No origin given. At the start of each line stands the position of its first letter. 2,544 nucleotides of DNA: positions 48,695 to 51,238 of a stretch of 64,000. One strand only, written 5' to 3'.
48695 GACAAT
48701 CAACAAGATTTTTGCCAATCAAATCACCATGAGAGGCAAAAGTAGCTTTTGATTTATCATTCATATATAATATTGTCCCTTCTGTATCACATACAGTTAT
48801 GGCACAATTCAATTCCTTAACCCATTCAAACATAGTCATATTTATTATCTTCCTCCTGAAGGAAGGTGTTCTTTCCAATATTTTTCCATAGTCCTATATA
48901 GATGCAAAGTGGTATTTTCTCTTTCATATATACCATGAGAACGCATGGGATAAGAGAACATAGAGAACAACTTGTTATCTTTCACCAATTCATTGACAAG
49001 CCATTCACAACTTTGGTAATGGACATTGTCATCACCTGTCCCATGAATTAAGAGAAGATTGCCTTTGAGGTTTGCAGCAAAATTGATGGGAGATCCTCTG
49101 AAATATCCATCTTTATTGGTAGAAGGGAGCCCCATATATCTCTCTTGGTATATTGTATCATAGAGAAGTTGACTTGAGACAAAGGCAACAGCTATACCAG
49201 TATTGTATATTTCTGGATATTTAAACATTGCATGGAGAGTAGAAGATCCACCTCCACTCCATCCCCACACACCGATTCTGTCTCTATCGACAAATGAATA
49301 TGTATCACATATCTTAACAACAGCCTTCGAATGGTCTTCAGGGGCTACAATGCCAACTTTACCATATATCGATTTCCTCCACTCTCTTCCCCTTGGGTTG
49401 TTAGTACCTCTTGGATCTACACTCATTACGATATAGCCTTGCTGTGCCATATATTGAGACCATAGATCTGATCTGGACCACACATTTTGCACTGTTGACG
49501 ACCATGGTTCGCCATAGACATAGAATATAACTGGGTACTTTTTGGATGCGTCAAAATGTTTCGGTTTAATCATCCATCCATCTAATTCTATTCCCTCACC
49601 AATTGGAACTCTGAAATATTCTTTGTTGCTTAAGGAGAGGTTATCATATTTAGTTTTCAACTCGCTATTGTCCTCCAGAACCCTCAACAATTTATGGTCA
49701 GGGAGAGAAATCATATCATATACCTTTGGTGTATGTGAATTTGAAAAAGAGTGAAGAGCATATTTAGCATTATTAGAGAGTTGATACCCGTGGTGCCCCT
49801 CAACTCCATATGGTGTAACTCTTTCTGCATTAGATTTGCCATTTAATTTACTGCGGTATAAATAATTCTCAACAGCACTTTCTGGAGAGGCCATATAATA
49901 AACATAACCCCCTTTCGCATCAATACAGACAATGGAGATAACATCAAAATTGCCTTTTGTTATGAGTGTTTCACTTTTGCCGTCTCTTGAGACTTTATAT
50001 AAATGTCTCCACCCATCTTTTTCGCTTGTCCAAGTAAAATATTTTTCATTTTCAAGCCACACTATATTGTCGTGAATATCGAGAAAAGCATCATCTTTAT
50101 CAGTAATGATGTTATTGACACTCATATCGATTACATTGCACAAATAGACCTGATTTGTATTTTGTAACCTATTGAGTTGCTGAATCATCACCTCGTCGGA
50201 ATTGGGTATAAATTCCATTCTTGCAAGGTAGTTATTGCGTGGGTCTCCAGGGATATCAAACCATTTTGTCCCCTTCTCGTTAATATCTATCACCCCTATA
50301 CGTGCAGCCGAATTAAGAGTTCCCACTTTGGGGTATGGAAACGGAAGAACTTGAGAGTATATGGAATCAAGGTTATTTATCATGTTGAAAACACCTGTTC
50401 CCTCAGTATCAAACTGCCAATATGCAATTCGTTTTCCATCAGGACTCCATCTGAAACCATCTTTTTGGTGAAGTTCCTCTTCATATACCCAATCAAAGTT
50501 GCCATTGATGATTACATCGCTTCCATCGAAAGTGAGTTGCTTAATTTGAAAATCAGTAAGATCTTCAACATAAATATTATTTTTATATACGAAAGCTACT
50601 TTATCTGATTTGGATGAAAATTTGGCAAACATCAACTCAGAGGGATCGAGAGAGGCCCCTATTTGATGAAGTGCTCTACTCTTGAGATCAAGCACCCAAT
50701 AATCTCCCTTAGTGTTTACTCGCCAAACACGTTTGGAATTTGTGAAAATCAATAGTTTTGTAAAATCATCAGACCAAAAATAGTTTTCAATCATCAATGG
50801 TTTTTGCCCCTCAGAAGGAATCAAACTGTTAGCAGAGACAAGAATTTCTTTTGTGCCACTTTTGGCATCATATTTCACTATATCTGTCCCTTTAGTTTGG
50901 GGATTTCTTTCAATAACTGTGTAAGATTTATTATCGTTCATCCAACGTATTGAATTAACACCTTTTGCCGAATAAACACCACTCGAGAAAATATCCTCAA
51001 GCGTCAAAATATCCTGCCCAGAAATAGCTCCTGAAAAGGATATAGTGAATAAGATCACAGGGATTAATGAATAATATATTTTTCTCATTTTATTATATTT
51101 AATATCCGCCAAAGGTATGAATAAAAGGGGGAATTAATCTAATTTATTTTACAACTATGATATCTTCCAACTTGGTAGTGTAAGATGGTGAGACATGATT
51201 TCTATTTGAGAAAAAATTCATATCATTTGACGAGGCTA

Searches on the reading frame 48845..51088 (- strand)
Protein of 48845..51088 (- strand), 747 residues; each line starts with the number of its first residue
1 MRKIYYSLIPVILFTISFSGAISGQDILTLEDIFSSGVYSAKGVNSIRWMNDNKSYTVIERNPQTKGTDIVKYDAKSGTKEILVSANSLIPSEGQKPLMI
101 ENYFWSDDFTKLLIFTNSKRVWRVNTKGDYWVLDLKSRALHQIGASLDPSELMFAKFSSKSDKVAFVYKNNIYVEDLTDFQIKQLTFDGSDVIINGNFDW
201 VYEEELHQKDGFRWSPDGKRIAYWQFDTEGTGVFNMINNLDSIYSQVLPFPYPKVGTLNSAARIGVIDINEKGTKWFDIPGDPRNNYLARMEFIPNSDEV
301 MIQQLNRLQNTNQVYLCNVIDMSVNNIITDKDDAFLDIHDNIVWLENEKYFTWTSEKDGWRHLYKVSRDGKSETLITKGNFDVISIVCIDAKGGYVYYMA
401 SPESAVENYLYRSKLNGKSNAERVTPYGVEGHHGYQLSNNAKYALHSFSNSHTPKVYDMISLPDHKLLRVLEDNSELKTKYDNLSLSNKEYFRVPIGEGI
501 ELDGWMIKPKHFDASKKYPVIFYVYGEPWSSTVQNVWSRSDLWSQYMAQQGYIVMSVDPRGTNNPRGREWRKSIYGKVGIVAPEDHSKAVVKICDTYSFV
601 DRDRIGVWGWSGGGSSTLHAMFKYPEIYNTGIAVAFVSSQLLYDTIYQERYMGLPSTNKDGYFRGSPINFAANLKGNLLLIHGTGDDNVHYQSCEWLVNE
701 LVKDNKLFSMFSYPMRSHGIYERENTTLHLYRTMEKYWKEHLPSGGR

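Call 72: search_protein_families(library=pfam, proteins=[window:48845-51088:-], max_evalue=0.00001)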
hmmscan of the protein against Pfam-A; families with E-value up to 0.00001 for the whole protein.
window:48845-51088:- (747 aa): 3 families
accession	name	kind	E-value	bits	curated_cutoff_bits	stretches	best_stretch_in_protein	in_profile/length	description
PF00930.27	DPPIV_N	-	1.8e-89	300.3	22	1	106-454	1-353/354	Dipeptidyl peptidase IV (DPP IV) N-terminal region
PF00326.27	Peptidase_S9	-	2.4e-43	148.5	22.6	1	544-742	7-210/213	Prolyl oligopeptidase family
PF20434.5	BD-FAE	-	2.6e-07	30.8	26.8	0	514-615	9-101/215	BD-FAE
